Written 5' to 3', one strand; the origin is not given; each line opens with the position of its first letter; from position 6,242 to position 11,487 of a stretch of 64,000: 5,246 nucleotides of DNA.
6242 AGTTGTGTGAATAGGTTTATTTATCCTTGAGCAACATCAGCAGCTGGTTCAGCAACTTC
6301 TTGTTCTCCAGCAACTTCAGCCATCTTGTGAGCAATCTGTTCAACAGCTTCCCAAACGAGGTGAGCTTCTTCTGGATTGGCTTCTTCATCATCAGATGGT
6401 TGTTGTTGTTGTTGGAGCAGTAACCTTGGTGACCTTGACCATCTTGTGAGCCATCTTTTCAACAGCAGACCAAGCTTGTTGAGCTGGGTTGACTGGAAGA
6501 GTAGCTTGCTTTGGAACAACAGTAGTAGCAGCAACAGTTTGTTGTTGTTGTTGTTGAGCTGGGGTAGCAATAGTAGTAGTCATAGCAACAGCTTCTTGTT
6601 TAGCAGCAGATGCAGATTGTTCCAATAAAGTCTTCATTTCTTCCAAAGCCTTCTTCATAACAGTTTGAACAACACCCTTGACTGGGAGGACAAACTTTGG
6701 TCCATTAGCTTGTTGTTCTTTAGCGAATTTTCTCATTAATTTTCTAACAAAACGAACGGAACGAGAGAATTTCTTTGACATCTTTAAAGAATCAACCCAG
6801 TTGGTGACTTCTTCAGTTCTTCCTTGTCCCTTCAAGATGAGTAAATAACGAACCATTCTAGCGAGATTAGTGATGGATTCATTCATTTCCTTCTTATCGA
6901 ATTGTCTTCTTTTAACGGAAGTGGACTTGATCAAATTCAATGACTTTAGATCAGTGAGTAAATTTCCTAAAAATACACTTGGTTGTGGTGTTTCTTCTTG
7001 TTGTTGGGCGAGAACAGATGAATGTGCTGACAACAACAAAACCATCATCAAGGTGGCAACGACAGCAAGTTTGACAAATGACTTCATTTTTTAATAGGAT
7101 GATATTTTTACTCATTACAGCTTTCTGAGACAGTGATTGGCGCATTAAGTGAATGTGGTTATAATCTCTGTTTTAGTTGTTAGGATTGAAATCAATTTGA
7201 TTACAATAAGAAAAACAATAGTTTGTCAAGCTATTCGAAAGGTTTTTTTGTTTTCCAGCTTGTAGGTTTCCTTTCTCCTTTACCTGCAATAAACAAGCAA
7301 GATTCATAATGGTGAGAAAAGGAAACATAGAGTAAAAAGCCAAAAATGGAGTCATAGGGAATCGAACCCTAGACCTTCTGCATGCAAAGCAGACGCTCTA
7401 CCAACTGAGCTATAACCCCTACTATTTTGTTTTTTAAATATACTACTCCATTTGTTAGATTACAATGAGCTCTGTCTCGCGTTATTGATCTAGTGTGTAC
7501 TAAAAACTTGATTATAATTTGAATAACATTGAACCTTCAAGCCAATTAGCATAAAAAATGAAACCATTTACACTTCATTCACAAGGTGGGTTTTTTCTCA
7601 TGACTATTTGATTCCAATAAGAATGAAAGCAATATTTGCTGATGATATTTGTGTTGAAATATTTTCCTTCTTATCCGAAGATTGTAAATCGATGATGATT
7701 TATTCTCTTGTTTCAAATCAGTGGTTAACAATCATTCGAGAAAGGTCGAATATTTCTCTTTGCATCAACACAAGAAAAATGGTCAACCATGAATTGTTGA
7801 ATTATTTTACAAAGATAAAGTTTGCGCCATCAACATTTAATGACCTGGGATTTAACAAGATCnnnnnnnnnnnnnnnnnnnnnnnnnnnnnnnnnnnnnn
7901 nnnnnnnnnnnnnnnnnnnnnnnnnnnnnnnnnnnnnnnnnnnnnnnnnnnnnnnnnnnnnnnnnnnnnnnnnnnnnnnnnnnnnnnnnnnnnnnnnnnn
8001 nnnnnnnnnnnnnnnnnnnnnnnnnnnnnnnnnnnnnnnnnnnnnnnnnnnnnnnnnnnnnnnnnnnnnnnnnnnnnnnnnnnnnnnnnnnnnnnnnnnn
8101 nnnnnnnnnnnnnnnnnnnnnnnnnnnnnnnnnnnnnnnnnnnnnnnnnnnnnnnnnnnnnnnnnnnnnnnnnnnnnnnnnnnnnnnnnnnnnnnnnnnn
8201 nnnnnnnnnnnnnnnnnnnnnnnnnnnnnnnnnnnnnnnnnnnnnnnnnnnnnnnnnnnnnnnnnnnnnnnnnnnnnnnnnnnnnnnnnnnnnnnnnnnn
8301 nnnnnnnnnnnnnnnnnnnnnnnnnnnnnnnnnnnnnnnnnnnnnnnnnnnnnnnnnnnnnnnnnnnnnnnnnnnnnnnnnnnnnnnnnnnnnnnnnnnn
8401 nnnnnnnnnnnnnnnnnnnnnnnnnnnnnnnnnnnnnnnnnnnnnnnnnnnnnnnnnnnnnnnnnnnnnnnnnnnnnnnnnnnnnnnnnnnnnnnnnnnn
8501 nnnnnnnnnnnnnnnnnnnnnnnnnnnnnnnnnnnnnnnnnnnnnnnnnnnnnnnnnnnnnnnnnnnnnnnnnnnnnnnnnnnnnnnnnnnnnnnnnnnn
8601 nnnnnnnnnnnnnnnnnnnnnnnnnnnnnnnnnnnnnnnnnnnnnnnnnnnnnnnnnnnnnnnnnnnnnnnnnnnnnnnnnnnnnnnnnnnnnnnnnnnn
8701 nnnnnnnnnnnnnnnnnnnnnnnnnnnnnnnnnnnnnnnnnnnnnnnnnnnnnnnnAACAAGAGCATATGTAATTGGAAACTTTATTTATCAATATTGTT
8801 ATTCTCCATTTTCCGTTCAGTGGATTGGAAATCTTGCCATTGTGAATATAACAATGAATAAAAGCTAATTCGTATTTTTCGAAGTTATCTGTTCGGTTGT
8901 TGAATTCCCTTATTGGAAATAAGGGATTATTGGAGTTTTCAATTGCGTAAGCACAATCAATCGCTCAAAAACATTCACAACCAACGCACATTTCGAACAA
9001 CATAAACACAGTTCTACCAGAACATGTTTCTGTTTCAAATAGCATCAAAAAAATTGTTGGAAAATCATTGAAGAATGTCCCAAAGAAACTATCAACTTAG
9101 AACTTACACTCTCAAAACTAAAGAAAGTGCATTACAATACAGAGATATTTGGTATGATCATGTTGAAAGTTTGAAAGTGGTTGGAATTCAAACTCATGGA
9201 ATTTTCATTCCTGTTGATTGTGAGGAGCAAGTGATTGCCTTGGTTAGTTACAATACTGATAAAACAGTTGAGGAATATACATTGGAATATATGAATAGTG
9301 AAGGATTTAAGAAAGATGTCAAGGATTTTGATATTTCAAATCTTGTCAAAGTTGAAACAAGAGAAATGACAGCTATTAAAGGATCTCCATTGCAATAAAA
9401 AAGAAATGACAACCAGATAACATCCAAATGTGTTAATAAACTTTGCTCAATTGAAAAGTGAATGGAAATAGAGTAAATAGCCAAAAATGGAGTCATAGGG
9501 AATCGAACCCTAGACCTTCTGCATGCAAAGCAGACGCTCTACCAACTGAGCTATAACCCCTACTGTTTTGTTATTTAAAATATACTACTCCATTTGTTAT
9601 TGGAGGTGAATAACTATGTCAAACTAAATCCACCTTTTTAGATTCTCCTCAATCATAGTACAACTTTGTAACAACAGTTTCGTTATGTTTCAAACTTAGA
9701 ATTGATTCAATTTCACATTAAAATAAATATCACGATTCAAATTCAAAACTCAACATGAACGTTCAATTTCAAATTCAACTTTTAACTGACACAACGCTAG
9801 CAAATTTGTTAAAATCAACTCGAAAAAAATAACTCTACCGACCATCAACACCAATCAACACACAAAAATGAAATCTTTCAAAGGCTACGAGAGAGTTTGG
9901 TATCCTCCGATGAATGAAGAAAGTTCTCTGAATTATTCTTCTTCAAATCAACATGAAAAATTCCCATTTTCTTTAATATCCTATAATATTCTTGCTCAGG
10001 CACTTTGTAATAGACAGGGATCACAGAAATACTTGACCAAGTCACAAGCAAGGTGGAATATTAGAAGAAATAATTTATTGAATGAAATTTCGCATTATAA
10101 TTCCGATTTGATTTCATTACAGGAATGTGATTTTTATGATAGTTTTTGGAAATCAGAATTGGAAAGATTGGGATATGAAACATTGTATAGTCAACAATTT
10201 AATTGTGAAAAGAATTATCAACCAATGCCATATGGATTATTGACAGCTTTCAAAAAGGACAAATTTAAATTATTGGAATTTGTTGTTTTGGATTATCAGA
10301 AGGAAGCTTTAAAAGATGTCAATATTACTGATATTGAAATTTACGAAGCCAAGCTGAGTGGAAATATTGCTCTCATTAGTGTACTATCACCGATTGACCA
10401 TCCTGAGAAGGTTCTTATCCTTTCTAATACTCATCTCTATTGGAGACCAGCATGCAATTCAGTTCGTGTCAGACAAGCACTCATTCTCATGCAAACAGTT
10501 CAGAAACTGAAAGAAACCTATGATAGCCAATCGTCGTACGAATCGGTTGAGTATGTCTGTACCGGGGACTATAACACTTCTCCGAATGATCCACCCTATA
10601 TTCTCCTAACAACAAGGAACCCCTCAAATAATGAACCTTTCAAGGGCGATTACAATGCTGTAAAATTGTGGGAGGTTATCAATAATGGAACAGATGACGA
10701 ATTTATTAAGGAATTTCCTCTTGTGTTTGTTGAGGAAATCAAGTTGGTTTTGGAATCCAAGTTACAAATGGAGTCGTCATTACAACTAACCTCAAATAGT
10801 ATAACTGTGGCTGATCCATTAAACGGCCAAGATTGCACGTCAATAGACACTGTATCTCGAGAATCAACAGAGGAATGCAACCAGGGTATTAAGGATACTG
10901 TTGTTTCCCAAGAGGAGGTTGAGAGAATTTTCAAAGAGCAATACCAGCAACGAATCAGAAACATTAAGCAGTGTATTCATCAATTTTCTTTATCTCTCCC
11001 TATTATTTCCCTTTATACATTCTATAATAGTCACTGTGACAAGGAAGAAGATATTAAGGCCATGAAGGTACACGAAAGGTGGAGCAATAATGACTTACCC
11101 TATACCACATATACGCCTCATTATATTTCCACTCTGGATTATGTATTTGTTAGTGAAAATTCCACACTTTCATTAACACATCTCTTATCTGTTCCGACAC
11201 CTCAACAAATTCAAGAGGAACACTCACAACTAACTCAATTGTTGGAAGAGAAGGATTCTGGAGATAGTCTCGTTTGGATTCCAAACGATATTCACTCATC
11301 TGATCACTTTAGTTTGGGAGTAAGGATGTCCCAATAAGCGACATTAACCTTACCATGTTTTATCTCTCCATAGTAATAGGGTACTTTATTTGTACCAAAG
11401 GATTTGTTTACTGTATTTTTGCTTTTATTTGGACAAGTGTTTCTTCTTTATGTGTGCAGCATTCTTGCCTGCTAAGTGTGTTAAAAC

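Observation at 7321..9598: Duplicated tRNA-Ala(UGC) unit of ~140 bp bracketing a 2.1-kb segment that carries an F-box/LRR gene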

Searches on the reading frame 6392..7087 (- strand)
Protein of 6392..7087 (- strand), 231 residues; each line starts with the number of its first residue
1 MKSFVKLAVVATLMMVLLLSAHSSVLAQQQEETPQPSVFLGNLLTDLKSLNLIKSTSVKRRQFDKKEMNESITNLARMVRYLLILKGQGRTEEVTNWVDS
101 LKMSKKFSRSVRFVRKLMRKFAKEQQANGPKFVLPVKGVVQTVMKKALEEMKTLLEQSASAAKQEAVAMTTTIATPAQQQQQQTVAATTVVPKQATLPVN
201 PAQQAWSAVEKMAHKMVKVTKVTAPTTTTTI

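Call 11: search_protein_families(library=pfam, proteins=[window:6392-7087:-], max_evalue=0.01)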
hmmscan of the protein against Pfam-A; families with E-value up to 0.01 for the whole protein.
window:6392-7087:- (231 aa): 0 families

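Call 17: find_encoding_contigs(protein=window:6392-7087:-, flank=10000, max_places=10)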
Protein window:6392-7087:- (231 aa): no gene with exactly this product is on record in the collection.

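Call 41: list_cluster_members(proteins=[window:6392-7087:-, window:9075-9398:+, window:7623-8756:+, window:7173-7355:-, window:9248-9496:-])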
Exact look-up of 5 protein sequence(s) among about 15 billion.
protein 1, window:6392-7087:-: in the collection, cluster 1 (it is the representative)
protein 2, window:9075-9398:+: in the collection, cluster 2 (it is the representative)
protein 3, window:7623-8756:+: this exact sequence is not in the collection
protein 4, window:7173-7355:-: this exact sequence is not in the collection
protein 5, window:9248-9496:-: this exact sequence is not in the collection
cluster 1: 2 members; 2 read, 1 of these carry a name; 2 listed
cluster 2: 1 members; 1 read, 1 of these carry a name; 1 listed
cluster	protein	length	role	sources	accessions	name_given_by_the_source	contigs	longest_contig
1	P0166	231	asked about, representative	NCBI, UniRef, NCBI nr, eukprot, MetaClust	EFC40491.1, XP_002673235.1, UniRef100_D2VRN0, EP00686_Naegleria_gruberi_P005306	predicted protein [Naegleria gruberi] | Predicted protein n=1 Tax=Naegleria gruberi TaxID=5762 RepID=D2VRN0_NAEGR | uncharacterized protein NAEGRDRAFT_80992 [Naegleria gruberi]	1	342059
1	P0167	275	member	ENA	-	-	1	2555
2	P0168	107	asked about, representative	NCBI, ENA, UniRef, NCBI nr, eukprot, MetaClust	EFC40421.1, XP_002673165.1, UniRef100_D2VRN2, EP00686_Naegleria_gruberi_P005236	predicted protein [Naegleria gruberi] | Predicted protein n=1 Tax=Naegleria gruberi TaxID=5762 RepID=D2VRN2_NAEGR | uncharacterized protein NAEGRDRAFT_71645 [Naegleria gruberi]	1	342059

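Call 42: find_encoding_contigs(protein=P0167, flank=10000, max_places=5)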
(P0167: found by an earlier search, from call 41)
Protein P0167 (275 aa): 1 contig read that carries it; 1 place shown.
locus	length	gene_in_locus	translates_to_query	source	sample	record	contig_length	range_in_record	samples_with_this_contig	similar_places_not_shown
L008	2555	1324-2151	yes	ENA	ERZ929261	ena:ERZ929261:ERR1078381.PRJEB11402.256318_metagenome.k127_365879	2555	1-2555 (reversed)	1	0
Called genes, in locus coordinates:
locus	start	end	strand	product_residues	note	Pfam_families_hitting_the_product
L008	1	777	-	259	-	?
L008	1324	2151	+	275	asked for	-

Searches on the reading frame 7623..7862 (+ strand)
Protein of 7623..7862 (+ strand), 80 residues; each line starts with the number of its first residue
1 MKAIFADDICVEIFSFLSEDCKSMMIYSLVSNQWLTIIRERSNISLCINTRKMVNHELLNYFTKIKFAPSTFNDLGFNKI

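Call 54: search_protein_families(library=pfam, proteins=[window:7623-7862:+], max_evalue=10)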
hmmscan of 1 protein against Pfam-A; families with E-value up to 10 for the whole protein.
window:7623-7862:+ (80 aa): 2 families
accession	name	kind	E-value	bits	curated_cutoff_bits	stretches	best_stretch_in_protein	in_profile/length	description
PF12937.12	F-box-like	-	0.0034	17.6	24.3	1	7-40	6-37/47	F-box-like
PF16856.10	CDC4_D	-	0.099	12.9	27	1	7-32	7-32/51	Cell division control protein 4 dimerisation domain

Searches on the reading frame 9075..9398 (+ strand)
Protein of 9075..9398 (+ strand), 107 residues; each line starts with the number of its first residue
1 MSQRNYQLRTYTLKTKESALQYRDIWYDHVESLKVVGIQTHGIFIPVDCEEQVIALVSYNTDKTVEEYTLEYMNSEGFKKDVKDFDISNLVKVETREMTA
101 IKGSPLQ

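Call 8: find_encoding_contigs(protein=window:9075-9398:+, flank=10000, max_places=10)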
Protein window:9075-9398:+ (107 aa): 1 contig read that carries it; 1 place shown.
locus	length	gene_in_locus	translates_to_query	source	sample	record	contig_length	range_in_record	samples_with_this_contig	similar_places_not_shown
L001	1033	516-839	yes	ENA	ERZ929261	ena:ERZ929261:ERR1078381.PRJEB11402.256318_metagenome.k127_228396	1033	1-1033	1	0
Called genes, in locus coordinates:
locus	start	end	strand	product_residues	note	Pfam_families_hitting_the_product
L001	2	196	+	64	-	?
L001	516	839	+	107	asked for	-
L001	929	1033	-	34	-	?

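Call 11: search_protein_families(library=pfam, proteins=[window:9075-9398:+], max_evalue=0.01)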
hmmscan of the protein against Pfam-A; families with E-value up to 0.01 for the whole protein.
window:9075-9398:+ (107 aa): 1 family
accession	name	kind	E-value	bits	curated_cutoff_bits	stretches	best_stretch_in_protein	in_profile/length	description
PF07978.19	NIPSNAP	-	0.00044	20.8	22.3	1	6-97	1-94/102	NIPSNAP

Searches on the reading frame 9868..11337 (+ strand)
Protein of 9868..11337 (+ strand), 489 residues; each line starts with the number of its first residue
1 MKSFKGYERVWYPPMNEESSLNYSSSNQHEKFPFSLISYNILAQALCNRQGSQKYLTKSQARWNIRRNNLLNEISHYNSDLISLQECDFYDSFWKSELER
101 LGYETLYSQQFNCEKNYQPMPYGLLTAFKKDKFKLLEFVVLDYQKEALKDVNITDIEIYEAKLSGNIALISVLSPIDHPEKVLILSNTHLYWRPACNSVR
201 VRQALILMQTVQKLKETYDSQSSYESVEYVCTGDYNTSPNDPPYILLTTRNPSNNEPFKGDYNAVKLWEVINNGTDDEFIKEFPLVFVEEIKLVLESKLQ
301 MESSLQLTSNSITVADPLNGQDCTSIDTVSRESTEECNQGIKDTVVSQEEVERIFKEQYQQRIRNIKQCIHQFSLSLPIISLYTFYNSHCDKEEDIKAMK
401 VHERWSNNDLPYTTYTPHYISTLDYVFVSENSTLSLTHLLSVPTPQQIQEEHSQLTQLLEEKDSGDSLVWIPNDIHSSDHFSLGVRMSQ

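Call 11: search_protein_families(library=pfam, proteins=[window:9868-11337:+], max_evalue=0.01)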
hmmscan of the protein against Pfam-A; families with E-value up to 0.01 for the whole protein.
window:9868-11337:+ (489 aa): 1 family
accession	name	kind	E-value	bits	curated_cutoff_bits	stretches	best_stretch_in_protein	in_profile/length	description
PF03372.29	Exo_endo_phos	-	2.8e-11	44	24.5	1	38-254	2-173/225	Endonuclease/Exonuclease/phosphatase family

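Call 13: find_encoding_contigs(protein=window:9868-11337:+, flank=10000, max_places=6)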
Protein window:9868-11337:+ (489 aa): no gene with exactly this product is on record in the collection.

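Call 27: find_homologous_proteins(query=window:9868-11337:+, max_evalue=1e-15)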
Query window:9868-11337:+ (489 aa): 8 proteins with E <= 1e-15 among 4912 candidates.
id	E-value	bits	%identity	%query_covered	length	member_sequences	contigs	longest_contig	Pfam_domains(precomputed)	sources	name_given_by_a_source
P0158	0.0e+0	1108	100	100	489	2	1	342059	PF03372.30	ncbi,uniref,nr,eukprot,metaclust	ncbi:predicted protein [Naegleria gruberi]|uniref:Predicted protein n=1 Tax=Naegleria gruberi TaxID=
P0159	5.3e-96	340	39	99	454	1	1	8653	PF03372.30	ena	-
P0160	2.6e-86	308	40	90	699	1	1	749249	PF03372.30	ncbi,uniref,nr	ncbi:hypothetical protein C9374_000091 [Naegleria lovaniensis]|uniref:Endonuclease/exonuclease/phosp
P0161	9.9e-86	306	34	99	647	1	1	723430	PF03372.30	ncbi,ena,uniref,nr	ncbi:hypothetical protein FDP41_003231 [Naegleria fowleri]|uniref:Endonuclease/exonuclease/phosphata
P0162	3.1e-75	272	33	99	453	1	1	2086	PF03372.30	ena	-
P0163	3.7e-57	212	38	50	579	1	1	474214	PF03372.30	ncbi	ncbi:hypothetical protein ABK040_004541 [Willaertia magna]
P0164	1.1e-56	211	33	89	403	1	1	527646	PF03372.30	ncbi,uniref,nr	ncbi:hypothetical protein C9374_006672 [Naegleria lovaniensis]|uniref:Endonuclease/exonuclease/phosp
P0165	9.9e-56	207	33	93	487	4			PF03372.30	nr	nr:unnamed protein product [Naegleria fowleri]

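Call 28: find_encoding_contigs(protein=P0160, flank=10000, max_places=3)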
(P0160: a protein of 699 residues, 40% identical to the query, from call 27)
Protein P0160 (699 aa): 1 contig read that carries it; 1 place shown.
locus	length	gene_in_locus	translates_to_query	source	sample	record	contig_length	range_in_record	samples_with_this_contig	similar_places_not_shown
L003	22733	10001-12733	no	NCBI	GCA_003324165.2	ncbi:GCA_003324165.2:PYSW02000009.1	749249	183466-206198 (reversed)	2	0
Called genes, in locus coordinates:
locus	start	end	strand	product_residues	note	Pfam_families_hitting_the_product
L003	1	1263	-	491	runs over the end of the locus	PF12999:PRKCSH-like, PF13015:PRKCSH_1, PF07915:PRKCSH (weak)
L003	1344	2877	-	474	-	PF18018:DNA_pol_D_N, PF04042:DNA_pol_E_B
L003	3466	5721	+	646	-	PF00172:Zn_clus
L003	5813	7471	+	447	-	PF21236:OB_PRS7, PF13191:AAA_16 (faint), PF00004:AAA, PF07724:AAA_2 (faint), PF07728:AAA_5 (weak), PF13401:AAA_22 (faint), PF20720:nSTAND3 (weak), PF17862:AAA_lid_3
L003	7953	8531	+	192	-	-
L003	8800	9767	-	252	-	PF01997:Translin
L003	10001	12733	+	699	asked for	PF03372:Exo_endo_phos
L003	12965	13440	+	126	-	PF09360:zf-CDGSH (weak)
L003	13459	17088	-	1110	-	PF10475:Vps54_N, PF10474:Syndetin_C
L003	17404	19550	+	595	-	PF02219:MTHFR, PF21895:MTHFR_C, PF21897:DUF6919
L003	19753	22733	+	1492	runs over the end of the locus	PF00071:Ras (faint), PF00069:Pkinase (weak), PF07714:PK_Tyr_Ser-Thr (faint)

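Call 29: find_encoding_contigs(protein=P0161, flank=10000, max_places=3)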
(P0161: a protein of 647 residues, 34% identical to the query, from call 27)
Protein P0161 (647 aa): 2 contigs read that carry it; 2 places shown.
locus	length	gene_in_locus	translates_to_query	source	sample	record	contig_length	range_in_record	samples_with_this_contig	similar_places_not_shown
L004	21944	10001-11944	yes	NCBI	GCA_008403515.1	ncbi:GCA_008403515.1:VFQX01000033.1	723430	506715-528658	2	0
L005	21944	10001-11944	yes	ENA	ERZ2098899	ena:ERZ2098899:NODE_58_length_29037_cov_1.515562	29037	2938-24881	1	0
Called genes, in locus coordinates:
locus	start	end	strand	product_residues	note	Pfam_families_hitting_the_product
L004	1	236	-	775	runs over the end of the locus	PF12999:PRKCSH-like, PF13015:PRKCSH_1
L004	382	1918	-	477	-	PF18018:DNA_pol_D_N, PF04042:DNA_pol_E_B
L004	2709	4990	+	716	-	PF00172:Zn_clus (weak)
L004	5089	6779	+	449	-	PF13401:AAA_22 (faint), PF21236:OB_PRS7, PF13191:AAA_16 (faint), PF00004:AAA, PF07724:AAA_2 (faint), PF07728:AAA_5 (weak), PF20720:nSTAND3 (weak), PF17862:AAA_lid_3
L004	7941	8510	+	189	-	-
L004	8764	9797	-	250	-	PF01997:Translin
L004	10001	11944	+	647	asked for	PF03372:Exo_endo_phos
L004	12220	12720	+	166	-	-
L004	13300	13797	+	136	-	PF09360:zf-CDGSH (weak)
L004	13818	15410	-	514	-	PF10474:Syndetin_C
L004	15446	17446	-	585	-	PF10475:Vps54_N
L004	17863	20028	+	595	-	PF02219:MTHFR, PF21895:MTHFR_C, PF21897:DUF6919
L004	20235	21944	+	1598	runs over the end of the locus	PF00071:Ras (weak), PF00069:Pkinase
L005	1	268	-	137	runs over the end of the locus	PF12999:PRKCSH-like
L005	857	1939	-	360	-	PF18018:DNA_pol_D_N, PF04042:DNA_pol_E_B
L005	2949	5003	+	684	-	-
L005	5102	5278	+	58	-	-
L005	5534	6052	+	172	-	PF21236:OB_PRS7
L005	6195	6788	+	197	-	PF00004:AAA, PF17862:AAA_lid_3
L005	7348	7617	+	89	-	-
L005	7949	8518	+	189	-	-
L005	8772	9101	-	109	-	PF01997:Translin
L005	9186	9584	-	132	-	PF01997:Translin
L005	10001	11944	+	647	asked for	PF03372:Exo_endo_phos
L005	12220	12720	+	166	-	-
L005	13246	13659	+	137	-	-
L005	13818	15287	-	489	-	PF10474:Syndetin_C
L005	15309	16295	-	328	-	-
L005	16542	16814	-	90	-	PF10475:Vps54_N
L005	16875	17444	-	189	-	PF10475:Vps54_N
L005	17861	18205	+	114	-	PF02219:MTHFR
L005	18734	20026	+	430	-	PF02219:MTHFR, PF21895:MTHFR_C, PF21897:DUF6919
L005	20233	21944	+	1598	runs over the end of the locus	PF00071:Ras (weak), PF00069:Pkinase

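Call 30: find_encoding_contigs(protein=P0159, flank=10000, max_places=3)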
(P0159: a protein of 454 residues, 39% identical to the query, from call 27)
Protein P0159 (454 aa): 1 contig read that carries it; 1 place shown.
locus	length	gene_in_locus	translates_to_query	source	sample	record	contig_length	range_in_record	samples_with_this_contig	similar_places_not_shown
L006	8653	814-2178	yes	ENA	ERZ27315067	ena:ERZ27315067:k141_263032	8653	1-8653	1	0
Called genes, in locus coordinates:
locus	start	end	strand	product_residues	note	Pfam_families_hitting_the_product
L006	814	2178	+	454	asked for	PF03372:Exo_endo_phos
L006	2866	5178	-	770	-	-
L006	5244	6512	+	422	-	-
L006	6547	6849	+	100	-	-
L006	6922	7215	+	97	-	-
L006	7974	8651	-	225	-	?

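Call 62: list_cluster_members(proteins=[P0158])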
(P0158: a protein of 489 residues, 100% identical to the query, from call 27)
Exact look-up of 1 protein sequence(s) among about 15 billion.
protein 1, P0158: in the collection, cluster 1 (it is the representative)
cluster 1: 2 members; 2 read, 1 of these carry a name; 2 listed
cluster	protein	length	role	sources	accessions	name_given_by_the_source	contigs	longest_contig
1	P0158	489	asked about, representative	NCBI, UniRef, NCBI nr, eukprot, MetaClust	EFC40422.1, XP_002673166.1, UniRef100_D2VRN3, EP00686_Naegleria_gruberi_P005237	predicted protein [Naegleria gruberi] | Predicted protein n=1 Tax=Naegleria gruberi TaxID=5762 RepID=D2VRN3_NAEGR | uncharacterized protein NAEGRDRAFT_51717 [Naegleria gruberi]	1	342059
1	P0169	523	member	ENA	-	-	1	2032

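Call 63: find_encoding_contigs(protein=P0169, flank=10000, max_places=3)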
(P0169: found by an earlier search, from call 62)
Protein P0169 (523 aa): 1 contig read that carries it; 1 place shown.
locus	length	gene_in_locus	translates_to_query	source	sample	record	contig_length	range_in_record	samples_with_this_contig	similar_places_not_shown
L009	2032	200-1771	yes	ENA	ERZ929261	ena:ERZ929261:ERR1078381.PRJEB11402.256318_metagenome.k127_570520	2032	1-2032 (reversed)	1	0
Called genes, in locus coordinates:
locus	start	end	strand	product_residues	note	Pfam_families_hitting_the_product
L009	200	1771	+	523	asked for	PF03372:Exo_endo_phos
